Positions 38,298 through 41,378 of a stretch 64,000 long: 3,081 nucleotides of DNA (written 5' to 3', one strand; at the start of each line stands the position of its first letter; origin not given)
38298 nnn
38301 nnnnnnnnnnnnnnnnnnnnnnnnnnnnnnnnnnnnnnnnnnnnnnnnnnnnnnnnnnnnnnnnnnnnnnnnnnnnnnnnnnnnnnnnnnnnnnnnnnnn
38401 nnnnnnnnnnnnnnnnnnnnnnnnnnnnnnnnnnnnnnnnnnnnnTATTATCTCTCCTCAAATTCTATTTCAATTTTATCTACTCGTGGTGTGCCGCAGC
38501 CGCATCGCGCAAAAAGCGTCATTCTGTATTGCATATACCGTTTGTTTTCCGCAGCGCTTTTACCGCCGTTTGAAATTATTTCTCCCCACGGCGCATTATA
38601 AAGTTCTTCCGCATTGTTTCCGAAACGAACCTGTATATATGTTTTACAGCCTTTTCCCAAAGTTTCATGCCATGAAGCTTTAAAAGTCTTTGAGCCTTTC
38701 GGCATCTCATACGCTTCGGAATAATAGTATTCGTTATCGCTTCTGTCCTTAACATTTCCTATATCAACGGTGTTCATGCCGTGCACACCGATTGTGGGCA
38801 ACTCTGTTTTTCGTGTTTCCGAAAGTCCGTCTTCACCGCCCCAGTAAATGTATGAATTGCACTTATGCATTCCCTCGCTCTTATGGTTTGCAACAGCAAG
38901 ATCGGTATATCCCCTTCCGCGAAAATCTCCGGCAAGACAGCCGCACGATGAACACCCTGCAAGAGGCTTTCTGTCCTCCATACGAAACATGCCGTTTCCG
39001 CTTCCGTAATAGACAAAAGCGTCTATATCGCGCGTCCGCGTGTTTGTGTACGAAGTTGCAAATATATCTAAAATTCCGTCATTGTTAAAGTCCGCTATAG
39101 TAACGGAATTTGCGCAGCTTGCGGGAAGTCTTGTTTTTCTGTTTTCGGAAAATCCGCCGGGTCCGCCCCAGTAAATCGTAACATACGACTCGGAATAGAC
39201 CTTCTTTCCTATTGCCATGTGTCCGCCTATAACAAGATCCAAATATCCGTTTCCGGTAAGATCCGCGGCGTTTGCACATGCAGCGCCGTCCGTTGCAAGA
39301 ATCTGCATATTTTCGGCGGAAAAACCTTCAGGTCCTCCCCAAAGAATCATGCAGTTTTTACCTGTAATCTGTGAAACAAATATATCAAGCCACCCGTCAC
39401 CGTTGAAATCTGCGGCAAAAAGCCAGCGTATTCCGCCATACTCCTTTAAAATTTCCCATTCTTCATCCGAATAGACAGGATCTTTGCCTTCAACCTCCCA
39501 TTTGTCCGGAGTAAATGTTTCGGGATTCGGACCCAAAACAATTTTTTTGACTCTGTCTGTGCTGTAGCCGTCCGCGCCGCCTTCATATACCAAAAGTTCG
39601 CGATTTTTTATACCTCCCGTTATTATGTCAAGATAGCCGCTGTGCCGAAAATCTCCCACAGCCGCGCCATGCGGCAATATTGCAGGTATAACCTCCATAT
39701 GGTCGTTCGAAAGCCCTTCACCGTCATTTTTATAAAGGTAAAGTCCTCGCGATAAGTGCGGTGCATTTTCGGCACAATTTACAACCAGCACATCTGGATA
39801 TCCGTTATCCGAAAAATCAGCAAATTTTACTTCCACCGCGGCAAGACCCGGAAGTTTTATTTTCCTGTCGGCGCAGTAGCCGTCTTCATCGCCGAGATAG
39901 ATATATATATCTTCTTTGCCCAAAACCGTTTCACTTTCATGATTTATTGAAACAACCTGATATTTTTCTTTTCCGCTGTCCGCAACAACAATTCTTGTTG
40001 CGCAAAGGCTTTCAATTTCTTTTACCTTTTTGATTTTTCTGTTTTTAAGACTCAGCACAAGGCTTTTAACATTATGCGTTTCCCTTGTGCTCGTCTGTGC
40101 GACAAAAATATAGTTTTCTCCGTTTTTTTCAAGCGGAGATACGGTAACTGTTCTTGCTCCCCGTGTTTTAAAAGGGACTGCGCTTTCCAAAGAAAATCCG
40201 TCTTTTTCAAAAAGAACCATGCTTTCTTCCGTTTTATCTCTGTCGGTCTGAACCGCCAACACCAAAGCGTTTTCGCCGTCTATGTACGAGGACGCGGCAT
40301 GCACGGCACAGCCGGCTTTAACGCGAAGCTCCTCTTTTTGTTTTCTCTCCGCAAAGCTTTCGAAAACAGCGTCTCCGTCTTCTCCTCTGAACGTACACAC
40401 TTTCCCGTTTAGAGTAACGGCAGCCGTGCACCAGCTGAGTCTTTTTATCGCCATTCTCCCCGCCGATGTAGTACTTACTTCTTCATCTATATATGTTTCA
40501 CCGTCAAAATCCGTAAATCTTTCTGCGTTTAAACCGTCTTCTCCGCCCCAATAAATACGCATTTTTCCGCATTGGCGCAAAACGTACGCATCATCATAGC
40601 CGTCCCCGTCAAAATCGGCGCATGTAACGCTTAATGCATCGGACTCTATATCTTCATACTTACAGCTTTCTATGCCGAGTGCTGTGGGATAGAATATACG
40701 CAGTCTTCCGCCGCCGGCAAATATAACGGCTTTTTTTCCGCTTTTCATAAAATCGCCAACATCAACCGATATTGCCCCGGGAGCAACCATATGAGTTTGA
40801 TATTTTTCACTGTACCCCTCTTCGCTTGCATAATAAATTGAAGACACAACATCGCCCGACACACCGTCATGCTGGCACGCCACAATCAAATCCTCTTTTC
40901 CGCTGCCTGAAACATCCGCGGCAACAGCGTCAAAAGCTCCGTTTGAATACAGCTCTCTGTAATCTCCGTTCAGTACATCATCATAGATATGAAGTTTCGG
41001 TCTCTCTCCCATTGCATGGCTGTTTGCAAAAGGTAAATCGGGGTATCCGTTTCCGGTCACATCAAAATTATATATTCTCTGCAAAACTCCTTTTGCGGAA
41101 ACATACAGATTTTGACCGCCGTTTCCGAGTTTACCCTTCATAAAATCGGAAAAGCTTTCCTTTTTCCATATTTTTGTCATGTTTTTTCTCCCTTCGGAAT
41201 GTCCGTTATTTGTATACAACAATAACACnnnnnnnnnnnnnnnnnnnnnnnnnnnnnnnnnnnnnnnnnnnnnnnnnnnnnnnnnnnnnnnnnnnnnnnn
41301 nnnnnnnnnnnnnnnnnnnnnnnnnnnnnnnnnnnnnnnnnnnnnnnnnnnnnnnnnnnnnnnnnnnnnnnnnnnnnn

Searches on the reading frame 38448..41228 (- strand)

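Call 40: search_protein_families(library=pfam, proteins=[window:38448-41228:-], max_evalue=0.001)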
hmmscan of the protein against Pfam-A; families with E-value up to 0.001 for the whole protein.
window:38448-41228:- (926 aa): 2 families
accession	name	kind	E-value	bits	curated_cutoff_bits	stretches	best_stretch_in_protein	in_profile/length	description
PF13517.12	FG-GAP_3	-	9.7e-33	113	26.9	3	607-667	1-61/61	FG-GAP-like repeat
PF01839.29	FG-GAP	-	1.5e-11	44.3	22.1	0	605-618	7-20/37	FG-GAP repeat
